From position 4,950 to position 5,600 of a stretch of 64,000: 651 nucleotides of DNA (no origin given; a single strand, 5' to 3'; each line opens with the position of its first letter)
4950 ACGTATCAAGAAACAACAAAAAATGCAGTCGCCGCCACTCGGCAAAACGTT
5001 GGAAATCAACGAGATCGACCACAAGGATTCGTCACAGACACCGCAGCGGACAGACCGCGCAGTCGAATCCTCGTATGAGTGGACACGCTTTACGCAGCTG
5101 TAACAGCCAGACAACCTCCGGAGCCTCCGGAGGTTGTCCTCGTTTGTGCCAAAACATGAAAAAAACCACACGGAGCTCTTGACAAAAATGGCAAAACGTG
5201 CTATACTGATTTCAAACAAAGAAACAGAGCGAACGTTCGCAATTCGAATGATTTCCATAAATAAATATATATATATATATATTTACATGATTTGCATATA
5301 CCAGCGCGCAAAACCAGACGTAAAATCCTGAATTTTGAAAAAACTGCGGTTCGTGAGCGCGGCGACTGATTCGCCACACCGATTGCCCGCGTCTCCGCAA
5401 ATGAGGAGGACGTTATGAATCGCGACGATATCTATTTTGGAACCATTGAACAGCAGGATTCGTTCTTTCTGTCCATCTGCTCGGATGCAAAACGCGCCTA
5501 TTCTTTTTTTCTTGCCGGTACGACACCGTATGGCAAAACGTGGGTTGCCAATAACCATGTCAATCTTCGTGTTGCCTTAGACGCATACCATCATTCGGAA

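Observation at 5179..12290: Candidate uncharacterised RiPP operon: Cys-rich 48-aa peptide + rSAM/SPASM + ACP-related protein + S8/DUF1611-like fusion + ABC exporter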

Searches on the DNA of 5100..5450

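Call 86: search_rna_families(source=window, start=5100, end=5450, threshold=evalue, max_evalue=1)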
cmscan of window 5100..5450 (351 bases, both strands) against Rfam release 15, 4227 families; matches with E-value up to 1: 1.
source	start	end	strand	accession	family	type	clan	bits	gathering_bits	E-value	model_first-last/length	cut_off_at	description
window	5254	5290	-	RF04176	mir-3149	Gene; miRNA;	-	18.3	100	0.75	24-60/83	no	mir-3149 microRNA precursor family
